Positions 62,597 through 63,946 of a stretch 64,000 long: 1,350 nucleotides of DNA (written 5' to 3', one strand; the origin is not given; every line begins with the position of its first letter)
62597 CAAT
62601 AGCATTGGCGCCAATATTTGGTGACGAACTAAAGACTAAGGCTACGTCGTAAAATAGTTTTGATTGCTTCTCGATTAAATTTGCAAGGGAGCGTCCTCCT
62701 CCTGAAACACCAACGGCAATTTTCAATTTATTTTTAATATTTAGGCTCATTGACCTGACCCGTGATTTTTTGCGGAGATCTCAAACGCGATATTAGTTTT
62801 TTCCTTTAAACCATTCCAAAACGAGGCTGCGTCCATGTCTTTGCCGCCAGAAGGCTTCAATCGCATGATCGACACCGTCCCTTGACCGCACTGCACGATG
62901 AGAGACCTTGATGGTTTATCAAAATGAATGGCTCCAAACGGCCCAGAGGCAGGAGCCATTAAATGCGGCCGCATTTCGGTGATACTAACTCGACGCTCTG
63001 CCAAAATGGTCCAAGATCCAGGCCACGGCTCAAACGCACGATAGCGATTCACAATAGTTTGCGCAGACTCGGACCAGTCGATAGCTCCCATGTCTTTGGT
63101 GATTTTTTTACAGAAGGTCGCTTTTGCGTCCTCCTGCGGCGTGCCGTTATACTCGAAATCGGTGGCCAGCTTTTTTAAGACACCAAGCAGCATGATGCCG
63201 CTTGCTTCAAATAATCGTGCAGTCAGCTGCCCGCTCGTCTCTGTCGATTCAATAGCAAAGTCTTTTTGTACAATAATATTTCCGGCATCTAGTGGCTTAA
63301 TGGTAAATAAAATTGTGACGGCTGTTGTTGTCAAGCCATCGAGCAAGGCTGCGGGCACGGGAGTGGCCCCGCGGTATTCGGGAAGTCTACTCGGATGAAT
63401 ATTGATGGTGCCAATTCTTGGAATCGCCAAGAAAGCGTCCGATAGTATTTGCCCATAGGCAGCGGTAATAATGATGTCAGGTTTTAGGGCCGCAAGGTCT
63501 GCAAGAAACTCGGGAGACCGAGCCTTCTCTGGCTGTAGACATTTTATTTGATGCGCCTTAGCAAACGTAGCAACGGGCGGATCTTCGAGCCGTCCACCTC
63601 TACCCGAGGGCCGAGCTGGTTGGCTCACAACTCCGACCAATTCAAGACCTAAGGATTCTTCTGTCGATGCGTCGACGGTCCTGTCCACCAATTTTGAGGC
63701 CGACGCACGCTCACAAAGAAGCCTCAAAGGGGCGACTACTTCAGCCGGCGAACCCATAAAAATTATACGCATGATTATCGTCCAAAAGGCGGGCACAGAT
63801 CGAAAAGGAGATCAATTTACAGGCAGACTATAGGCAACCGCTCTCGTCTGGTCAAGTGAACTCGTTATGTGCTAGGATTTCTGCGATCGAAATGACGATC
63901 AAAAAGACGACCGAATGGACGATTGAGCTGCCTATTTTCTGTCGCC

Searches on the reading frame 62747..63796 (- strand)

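Call 71: search_protein_families(library=pfam, proteins=[window:62747-63796:-], max_evalue=0.00001)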
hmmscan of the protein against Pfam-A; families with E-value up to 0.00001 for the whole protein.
window:62747-63796:- (349 aa): 2 families
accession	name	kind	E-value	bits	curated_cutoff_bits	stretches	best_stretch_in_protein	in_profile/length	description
PF00551.24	Formyl_trans_N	-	8.7e-35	120.5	26.1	1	37-204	14-178/181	Formyl transferase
PF02911.23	Formyl_trans_C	-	5.5e-24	84.7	21.1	1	231-330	1-99/100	Formyl transferase, C-terminal domain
